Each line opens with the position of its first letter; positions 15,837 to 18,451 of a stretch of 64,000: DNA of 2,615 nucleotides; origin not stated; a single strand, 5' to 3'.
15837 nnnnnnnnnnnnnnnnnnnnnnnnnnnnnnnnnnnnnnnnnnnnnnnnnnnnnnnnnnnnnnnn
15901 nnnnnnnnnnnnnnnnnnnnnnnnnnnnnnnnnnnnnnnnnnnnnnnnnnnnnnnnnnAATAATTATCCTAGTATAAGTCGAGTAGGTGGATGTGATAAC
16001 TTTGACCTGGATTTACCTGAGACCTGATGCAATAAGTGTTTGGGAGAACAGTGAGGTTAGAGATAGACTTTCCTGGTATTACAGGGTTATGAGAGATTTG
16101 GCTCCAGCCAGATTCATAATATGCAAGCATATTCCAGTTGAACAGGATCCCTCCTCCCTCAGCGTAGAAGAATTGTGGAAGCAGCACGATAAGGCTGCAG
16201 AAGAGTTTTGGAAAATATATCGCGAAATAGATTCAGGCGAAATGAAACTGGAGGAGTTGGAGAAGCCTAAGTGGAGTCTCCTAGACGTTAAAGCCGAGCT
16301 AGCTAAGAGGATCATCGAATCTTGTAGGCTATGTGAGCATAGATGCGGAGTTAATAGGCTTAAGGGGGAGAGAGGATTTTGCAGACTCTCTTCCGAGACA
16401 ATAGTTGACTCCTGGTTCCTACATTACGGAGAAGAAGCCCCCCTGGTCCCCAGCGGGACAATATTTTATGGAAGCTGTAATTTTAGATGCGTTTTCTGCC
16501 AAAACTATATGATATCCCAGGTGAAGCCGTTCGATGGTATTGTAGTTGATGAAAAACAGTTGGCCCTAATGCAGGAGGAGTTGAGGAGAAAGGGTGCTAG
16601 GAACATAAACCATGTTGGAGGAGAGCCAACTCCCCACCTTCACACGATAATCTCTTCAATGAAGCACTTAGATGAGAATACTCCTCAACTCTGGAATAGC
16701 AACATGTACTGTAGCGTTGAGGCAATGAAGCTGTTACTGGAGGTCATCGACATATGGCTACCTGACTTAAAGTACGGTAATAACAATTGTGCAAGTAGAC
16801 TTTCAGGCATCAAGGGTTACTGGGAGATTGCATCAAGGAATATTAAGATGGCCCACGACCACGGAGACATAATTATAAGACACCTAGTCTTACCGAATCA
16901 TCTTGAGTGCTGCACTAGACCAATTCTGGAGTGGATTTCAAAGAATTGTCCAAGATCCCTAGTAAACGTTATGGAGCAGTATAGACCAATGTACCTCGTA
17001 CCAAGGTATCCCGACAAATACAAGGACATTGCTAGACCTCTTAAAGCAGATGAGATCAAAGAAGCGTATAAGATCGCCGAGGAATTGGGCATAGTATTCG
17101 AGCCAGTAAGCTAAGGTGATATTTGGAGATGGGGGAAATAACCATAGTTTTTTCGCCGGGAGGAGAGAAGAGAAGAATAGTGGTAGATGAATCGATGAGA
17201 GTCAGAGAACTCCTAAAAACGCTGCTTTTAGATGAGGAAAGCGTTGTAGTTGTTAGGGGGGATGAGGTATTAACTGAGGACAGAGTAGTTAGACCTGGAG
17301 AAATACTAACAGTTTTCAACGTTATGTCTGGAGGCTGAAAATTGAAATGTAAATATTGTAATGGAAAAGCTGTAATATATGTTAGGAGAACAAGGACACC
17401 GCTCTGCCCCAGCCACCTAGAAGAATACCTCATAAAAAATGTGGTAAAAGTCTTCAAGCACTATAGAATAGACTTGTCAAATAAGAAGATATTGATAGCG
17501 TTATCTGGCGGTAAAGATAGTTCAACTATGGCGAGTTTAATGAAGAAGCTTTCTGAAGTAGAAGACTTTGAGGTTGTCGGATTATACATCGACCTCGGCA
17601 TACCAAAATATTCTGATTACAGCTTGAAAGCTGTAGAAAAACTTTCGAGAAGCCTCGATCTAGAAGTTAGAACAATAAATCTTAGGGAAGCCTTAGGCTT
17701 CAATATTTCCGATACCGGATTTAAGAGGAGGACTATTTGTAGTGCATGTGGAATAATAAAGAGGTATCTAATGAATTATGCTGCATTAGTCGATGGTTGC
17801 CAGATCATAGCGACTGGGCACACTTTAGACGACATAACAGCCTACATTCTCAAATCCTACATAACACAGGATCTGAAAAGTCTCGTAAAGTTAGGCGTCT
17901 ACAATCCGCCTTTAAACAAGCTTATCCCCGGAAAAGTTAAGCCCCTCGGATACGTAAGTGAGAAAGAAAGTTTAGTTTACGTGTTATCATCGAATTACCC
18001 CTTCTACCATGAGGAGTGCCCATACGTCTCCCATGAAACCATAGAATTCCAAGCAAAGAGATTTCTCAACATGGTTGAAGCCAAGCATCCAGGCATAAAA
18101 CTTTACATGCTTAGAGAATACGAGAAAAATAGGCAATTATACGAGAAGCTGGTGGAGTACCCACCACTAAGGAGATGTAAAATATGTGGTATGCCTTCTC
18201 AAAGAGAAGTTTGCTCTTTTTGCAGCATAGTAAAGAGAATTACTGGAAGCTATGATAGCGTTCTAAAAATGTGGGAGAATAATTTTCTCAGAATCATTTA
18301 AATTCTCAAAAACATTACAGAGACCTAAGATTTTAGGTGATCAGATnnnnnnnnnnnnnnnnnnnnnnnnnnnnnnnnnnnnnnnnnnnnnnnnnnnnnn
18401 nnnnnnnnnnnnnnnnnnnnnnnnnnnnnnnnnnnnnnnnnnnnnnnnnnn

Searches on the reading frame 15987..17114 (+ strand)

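Call 3: search_protein_families(library=ncbifam, proteins=[window:15987-17114:+], max_evalue=0.001)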
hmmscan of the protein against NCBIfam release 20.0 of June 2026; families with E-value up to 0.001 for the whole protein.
window:15987-17114:+ (375 aa): 7 families
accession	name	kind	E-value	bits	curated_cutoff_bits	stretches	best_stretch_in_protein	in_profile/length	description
TIGR02495.1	NrdG2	equivalog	1.1e-06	28.2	131.15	1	154-264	16-124/193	anaerobic ribonucleoside-triphosphate reductase activating protein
TIGR02493.1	PFLA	equivalog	3.3e-05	23.4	231.75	1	159-304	20-168/235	pyruvate formate-lyase-activating protein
NF033719.1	ind_deCO2_activ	equivalog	6.8e-05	22.3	425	0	207-305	133-231/302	indoleacetate decarboxylase activase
TIGR02494.1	PFLE_PFLC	subfamily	8.9e-05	21.9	174.35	0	211-304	131-224/293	glycyl-radical enzyme activating protein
NF038283.1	viperin_w_prok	equivalog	0.00017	20.9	180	1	162-227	10-78/281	viperin family antiviral radical SAM protein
TIGR02666.1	moaA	equivalog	0.00019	20.5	284.05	1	163-230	19-88/336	GTP 3',8-cyclase MoaA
TIGR04041.1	activase_YjjW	hypoth_equivalog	0.00094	18.7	250.2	0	207-307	112-212/276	YjjW family glycine radical enzyme activase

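Call 4: search_protein_families(library=pfam, proteins=[window:15987-17114:+], max_evalue=0.001)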
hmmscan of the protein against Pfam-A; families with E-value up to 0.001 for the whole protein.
window:15987-17114:+ (375 aa): 2 families
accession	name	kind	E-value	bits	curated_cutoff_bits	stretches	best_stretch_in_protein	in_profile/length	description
PF04055.27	Radical_SAM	-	3.7e-14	53.7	29.5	1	159-316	2-165/166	Radical SAM superfamily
PF13353.11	Fer4_12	-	1.1e-05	26.1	22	1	158-265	9-119/137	4Fe-4S single cluster domain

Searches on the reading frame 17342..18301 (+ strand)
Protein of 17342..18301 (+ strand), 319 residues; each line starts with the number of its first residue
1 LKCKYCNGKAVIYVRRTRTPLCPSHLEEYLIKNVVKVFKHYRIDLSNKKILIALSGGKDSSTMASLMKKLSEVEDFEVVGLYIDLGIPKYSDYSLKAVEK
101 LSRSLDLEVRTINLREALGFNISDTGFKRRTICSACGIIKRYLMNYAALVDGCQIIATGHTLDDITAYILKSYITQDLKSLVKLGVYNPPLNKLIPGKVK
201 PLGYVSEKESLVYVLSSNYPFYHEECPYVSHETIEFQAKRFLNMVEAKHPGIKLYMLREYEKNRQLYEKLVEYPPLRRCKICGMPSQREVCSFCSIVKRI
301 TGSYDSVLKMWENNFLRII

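Call 3: search_protein_families(library=ncbifam, proteins=[window:17342-18301:+], max_evalue=0.001)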
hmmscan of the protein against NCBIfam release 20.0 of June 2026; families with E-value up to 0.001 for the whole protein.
window:17342-18301:+ (319 aa): 12 families
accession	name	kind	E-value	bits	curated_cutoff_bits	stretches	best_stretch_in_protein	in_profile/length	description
NF049949.1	tRNAsynTtuAPyrococ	equivalog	1.1e-68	231.6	450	1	1-297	1-290/292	tRNA-5-methyluridine(54) 2-sulfurtransferase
NF047749.1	tRNAThiolNcsA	equivalog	1.9e-31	109.4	500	1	1-301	1-320/322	tRNA 2-thiolation protein NcsA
TIGR00269.1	TIGR00269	hypoth_equivalog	9.2e-21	74.1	62.75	1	198-299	3-103/104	TIGR00269 family protein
NF007972.0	PRK10696.1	equivalog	5.1e-19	68.6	272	1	24-258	18-246/295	tRNA 2-thiocytidine(32) synthetase TtcA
TIGR02432.1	lysidine_TilS_N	equivalog_domain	9.9e-10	38.6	93.6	1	49-187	1-135/189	tRNA lysidine(34) synthetase TilS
NF000848.1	PRK00074.1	equivalog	8.6e-06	24.6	400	1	36-133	202-299/512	glutamine-hydrolyzing GMP synthase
NF006327.0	PRK08557.1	equivalog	2.5e-05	23.3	366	1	29-116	161-244/415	hypothetical protein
TIGR00884.1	guaA_Cterm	equivalog_domain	3e-05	23.5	338.75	1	39-117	8-82/310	glutamine-hydrolyzing GMP synthase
NF011155.0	PRK14561.1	equivalog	0.00024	20.9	207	1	50-172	3-114/195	hypothetical protein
NF002362.0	PRK01343.1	equivalog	0.00024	20.7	79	1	267-295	9-37/66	DNA gyrase inhibitor YacG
NF001138.1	PRK00143.1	equivalog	0.00059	18.9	284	0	49-161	1-122/345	tRNA 2-thiouridine(34) synthase MnmA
TIGR01536.1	asn_synth_AEB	equivalog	0.00069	18.7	267.1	1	46-168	251-371/517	asparagine synthase (glutamine-hydrolyzing)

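Call 4: search_protein_families(library=pfam, proteins=[window:17342-18301:+], max_evalue=0.001)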
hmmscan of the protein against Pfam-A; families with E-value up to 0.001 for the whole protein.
window:17342-18301:+ (319 aa): 5 families
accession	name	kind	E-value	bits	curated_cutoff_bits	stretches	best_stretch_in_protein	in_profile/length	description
PF01171.26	ATP_bind_3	-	5.7e-09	36.4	27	1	49-171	1-115/182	PP-loop family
PF22082.2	TtuA_LIM_N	-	8.1e-07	29.4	27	1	2-26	1-25/26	2-thiouridine synthetase TtuA, N-terminal LIM domain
PF02540.23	NAD_synthase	-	9.1e-05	22.1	21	1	31-119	2-86/242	NAD synthase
PF02132.21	RecR_ZnF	-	0.00039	20.6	22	1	277-295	2-20/21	RecR, Cys4-zinc finger domain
PF24167.1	DUF7411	-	0.00053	20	28.7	1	50-170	3-113/194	Family of unknown function (DUF7411)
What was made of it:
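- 17342..18301 (+): TtuA-type tRNA 2-thiolation enzyme (context: another sulfur-to-tRNA enzyme downstream). PF22082 (TtuA LIM) and the PP-loop domain are also detected (calls 3, 4).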
